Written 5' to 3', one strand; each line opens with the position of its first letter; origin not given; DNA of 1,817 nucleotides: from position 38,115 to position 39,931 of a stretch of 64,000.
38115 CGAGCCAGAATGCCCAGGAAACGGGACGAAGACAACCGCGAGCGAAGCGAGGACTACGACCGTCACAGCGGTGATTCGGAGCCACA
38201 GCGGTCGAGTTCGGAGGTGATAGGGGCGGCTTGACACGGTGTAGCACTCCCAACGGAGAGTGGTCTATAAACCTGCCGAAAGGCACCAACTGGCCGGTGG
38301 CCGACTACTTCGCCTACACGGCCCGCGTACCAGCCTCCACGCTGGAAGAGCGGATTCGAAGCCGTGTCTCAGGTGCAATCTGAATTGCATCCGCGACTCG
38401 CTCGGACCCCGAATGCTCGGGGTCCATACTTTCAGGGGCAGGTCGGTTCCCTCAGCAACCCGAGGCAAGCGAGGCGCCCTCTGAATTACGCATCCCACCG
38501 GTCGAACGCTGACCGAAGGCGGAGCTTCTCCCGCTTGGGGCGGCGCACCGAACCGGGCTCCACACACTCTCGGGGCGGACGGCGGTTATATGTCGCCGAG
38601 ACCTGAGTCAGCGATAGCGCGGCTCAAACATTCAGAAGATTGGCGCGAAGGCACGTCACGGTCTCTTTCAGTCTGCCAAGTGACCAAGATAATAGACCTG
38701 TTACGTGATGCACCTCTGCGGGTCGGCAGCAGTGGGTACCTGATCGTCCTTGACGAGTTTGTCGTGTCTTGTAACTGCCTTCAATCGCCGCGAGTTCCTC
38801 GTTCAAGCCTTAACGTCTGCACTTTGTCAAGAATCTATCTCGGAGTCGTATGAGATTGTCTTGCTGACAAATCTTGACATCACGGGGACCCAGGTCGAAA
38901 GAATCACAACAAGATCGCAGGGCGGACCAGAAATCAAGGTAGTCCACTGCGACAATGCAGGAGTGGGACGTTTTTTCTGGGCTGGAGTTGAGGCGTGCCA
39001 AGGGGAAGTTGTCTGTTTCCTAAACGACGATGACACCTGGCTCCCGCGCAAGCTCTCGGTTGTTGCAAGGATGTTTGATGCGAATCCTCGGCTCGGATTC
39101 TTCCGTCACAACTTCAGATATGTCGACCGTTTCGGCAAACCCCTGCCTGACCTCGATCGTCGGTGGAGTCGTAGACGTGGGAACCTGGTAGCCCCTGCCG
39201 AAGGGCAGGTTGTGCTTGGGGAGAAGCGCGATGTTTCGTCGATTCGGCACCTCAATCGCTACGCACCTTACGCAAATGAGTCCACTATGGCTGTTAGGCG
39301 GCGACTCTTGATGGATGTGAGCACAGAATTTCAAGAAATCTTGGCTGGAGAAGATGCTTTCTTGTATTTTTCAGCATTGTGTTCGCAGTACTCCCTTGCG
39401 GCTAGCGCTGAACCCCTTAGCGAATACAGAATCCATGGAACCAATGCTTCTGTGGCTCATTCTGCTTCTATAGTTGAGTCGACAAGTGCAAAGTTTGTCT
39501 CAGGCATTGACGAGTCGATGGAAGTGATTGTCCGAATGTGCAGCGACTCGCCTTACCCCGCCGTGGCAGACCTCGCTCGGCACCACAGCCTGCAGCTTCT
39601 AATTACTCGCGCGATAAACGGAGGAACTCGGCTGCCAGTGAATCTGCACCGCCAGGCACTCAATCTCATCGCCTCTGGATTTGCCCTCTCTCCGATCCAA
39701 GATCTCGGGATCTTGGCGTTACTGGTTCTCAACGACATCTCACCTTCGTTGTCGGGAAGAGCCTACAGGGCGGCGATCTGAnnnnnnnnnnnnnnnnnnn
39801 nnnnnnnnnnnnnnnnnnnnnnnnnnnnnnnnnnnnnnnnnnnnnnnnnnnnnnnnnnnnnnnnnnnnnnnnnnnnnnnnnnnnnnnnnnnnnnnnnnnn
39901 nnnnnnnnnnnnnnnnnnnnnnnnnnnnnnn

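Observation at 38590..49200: Lower-GC glycosylation island flanked by toxin-antitoxin modules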

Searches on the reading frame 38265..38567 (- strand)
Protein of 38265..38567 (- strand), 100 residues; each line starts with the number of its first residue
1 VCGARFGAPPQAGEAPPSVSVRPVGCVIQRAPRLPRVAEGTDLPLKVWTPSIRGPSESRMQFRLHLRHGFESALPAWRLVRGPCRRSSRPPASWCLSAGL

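Call 62: search_protein_families(library=pfam, proteins=[window:38265-38567:-], max_evalue=0.01)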
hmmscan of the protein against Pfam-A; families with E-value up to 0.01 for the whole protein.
window:38265-38567:- (100 aa): 0 families

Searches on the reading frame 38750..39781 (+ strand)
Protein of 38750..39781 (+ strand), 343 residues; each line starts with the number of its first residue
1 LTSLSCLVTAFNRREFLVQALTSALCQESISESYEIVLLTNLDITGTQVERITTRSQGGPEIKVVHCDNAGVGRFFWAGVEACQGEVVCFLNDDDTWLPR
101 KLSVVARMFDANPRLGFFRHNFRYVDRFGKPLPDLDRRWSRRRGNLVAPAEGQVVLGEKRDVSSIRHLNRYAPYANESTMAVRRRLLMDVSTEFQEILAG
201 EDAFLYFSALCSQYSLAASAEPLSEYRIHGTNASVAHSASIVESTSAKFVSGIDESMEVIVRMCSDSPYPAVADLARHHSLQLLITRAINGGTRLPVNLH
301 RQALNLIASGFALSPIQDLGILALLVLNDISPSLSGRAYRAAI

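Call 6: search_protein_families(library=pfam, proteins=[window:38750-39781:+], max_evalue=0.01)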
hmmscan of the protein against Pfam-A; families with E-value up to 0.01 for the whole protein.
window:38750-39781:+ (343 aa): 2 families
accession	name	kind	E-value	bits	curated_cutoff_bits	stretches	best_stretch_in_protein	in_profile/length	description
PF00535.33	Glycos_transf_2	-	1.9e-13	51.2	23.3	1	5-117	1-111/168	Glycosyl transferase family 2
PF13641.12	Glyco_tranf_2_3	-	9.4e-08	32.8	27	1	4-210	3-195/230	Glycosyltransferase like family 2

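Call 48: search_protein_families(library=ncbifam, proteins=[window:38750-39781:+], max_evalue=0.001)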
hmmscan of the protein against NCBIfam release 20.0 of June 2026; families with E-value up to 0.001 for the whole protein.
window:38750-39781:+ (343 aa): 7 families
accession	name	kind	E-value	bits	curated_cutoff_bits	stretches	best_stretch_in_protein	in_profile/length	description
NF007482.0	PRK10073.1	equivalog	4e-07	29.4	423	1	2-103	6-104/334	glycosyltransferase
NF041875.1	EPS_EpsD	equivalog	1.7e-05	24.4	370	1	4-102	1-97/325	exopolysaccharide biosynthesis glycosyltransferase EpsD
NF038299.1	EPS_HpsN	equivalog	1.9e-05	23.8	425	1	3-117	2-114/317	hormogonium polysaccharide biosynthesis glycosyltransferase HpsN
NF047683.1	TeichurnBiosyTuaG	equivalog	2e-05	24.4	400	1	4-132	8-133/252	teichuronic acid biosynthesis protein TuaG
NF007453.0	PRK10018.1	equivalog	2.1e-05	24.4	382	1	5-106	9-108/280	colanic acid biosynthesis glycosyltransferase WcaA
NF050050.1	ProtGlycPglI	equivalog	3.5e-05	23.3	500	1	1-106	1-105/306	GalNAc(5)-diNAcBac-PP-undecaprenol beta-1,3-glucosyltransferase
TIGR04017.1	WcaA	equivalog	4.2e-05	23.3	495.75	1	5-106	8-107/279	colanic acid biosynthesis glycosyltransferase WcaA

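Call 78: search_solved_structures(query=window:38750-39781:+, max_evalue=0.001)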
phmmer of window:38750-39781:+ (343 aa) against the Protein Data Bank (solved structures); distinct sequences matched with E-value up to 0.001: 3.
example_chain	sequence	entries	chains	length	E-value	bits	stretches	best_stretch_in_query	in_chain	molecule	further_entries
9jma_A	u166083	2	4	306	1.9e-05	26.9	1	4-108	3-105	GalNAc(5)-diNAcBac-PP-undecaprenol beta-1,3-glucosyltransferase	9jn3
6p61_A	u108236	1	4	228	9.6e-05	24.7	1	3-126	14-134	Glycosyltransferase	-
3bcv_A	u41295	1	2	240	0.00018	23.7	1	4-95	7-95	Putative glycosyltransferase protein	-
